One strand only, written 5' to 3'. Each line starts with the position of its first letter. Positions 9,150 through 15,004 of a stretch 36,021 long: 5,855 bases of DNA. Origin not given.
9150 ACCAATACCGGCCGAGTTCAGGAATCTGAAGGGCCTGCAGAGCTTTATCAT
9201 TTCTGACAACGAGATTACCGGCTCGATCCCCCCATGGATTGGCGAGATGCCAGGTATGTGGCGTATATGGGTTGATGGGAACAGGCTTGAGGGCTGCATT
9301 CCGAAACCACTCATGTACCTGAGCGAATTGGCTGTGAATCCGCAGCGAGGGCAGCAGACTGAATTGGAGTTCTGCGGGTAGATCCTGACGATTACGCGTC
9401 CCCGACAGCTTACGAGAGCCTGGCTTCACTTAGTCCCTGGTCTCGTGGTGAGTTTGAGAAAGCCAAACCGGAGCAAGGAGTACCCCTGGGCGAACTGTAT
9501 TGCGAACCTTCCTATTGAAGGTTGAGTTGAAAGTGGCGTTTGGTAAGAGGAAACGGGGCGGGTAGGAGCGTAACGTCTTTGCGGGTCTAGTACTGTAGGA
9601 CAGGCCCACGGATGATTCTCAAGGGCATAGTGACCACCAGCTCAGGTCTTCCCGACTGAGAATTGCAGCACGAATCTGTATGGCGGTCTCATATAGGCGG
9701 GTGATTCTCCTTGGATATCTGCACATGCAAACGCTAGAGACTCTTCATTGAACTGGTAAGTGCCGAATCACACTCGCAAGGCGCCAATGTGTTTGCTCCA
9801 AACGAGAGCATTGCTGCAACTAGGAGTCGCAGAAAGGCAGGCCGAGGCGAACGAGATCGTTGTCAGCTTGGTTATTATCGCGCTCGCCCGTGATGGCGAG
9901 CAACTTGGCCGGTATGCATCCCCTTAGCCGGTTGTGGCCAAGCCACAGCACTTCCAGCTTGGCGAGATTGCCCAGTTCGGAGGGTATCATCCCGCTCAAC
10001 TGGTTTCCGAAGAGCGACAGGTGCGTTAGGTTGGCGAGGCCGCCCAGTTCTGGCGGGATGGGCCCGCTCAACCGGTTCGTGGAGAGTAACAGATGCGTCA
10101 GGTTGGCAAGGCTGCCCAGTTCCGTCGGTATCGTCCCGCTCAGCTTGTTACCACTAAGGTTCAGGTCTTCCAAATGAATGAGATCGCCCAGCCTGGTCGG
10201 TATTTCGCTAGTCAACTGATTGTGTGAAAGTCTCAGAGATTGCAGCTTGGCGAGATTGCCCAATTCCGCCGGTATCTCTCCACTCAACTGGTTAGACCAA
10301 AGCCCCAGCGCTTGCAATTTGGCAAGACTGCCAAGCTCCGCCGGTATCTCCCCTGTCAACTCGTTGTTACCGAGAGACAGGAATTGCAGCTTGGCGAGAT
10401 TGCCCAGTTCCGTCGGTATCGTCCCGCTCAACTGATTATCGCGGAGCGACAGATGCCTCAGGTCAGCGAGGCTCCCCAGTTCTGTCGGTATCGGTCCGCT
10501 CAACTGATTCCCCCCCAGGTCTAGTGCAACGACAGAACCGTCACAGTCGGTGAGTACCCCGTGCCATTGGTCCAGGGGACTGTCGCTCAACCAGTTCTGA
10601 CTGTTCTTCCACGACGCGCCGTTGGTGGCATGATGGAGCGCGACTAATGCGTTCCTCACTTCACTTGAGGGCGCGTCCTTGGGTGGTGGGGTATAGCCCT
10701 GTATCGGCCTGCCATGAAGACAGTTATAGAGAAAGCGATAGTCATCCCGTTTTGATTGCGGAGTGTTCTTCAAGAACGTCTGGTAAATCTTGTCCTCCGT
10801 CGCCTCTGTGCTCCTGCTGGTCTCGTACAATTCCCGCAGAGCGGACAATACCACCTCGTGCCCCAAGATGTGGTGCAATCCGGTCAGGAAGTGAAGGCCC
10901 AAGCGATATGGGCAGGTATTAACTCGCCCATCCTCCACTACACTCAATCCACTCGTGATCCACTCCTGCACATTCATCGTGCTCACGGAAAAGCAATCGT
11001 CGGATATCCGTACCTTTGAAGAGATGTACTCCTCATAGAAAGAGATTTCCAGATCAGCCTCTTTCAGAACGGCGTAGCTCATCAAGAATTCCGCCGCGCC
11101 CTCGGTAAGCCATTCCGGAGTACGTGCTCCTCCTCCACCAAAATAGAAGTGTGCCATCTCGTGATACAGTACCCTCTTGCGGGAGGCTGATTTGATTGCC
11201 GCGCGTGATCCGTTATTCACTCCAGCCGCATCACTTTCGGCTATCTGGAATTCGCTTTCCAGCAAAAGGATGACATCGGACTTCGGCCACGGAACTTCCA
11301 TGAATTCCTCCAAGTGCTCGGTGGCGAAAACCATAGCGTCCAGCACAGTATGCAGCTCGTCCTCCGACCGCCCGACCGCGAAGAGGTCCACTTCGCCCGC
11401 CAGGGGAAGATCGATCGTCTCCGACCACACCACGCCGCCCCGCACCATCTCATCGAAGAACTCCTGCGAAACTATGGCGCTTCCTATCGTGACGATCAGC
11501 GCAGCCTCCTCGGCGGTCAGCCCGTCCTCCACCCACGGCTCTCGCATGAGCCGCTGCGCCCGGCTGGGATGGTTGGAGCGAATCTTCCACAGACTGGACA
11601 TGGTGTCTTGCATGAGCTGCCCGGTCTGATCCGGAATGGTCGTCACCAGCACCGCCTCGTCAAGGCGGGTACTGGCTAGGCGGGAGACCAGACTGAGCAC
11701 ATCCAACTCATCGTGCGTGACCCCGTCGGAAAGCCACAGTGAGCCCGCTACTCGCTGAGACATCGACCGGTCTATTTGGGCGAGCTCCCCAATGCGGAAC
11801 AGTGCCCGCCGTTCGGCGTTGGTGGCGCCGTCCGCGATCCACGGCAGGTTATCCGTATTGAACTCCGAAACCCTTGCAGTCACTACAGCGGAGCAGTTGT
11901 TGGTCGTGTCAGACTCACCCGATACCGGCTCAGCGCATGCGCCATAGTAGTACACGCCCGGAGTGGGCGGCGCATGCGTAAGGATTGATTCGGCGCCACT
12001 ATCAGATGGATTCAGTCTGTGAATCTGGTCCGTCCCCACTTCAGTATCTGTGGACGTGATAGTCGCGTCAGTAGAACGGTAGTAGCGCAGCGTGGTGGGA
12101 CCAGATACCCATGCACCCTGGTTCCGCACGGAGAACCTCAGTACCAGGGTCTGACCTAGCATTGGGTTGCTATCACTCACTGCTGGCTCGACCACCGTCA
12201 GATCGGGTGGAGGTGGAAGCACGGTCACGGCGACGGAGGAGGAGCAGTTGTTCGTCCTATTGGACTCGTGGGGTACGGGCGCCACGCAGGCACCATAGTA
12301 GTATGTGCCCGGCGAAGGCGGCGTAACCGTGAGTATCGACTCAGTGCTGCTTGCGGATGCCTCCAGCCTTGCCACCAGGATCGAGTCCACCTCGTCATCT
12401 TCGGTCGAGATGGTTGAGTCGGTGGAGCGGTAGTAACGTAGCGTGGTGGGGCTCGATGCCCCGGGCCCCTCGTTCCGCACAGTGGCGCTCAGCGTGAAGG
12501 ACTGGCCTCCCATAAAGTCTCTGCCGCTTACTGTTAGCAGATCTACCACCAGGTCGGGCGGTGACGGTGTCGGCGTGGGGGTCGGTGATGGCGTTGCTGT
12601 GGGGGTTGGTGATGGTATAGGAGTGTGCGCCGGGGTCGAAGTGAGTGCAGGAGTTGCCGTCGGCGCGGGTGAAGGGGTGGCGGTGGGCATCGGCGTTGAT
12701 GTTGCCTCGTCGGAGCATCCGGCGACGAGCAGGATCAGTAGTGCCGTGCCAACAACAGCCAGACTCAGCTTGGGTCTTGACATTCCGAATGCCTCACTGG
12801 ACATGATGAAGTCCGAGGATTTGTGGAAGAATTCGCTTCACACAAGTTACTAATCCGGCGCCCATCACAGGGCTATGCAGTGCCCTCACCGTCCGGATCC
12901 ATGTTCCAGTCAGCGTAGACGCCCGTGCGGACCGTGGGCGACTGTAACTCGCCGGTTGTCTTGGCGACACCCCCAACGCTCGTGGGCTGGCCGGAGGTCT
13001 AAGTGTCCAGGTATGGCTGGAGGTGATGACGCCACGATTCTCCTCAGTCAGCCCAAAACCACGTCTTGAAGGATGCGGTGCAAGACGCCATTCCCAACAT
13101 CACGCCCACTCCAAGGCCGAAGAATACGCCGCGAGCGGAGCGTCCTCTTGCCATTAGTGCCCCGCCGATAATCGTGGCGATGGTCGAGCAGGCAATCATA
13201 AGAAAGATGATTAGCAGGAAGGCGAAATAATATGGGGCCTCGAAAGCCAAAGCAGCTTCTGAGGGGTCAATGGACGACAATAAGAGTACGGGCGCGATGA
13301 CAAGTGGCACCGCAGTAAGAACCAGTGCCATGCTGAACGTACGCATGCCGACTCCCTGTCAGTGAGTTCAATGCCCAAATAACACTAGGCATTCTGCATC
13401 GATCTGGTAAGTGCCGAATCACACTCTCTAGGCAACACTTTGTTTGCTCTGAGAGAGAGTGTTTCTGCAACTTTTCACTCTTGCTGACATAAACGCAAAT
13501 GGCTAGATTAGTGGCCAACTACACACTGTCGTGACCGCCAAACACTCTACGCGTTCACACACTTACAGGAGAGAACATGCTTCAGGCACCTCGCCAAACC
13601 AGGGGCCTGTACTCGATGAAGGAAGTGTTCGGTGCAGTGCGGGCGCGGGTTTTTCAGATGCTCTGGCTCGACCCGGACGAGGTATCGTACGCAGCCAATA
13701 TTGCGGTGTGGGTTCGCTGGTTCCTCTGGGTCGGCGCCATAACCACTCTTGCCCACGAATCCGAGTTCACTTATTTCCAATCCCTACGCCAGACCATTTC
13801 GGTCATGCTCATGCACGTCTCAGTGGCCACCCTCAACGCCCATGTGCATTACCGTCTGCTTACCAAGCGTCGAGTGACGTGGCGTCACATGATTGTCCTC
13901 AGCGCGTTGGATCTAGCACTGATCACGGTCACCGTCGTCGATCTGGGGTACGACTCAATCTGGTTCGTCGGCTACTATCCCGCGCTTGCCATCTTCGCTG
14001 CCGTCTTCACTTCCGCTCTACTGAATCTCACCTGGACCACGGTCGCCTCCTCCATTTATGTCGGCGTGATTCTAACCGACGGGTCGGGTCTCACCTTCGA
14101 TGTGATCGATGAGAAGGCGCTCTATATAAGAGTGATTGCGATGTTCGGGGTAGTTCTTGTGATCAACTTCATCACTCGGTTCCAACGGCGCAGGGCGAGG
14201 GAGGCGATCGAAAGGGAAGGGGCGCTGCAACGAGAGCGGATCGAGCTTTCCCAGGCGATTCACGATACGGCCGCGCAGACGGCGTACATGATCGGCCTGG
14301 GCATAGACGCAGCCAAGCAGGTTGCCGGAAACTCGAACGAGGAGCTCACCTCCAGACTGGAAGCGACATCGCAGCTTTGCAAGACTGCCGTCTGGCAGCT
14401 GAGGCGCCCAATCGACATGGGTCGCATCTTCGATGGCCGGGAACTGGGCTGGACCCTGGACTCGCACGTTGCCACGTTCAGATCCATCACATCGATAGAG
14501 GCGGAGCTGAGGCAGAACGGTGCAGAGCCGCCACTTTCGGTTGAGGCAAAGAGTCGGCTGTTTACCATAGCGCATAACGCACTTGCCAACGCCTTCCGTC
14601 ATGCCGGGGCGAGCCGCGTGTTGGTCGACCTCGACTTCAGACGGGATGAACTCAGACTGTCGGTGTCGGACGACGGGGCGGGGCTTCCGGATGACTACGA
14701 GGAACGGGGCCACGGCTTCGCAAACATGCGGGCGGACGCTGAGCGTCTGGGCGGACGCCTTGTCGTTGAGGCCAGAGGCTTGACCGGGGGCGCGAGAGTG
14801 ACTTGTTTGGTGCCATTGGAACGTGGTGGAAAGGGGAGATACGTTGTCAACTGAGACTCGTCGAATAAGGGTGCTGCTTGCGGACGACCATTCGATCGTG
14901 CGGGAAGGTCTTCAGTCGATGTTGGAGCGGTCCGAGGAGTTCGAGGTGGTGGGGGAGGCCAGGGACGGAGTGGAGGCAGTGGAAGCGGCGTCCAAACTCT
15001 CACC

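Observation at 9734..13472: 88-nt direct repeat brackets the peptidase-LRR gene plus the small membrane gene; structure is conserved only on the minus-strand RNA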

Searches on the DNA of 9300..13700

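Call 51: search_rna_families(source=window, start=9300, end=13700, threshold=evalue, max_evalue=1)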
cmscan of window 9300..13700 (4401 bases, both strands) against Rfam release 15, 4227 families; matches with E-value up to 1: 0.
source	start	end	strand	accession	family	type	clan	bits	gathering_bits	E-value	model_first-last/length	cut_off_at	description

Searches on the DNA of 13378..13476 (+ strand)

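Call 37: build_rna_model(alignment_id=A2, structure=none)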
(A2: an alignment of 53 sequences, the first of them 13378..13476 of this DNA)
Model R1 built from alignment A2 (53 sequences, 115 columns); structure: none (sequence only).
model positions 99; base pairs 0; branch points 0; effective number of sequences 3.78; information 0.579 bits per position. No base pairs: searches with it score sequence only.

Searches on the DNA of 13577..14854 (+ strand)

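Call 26: search_rna_families(sources=[L037, L043, L033, L059, L049, L065, L047], threshold=gathering)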
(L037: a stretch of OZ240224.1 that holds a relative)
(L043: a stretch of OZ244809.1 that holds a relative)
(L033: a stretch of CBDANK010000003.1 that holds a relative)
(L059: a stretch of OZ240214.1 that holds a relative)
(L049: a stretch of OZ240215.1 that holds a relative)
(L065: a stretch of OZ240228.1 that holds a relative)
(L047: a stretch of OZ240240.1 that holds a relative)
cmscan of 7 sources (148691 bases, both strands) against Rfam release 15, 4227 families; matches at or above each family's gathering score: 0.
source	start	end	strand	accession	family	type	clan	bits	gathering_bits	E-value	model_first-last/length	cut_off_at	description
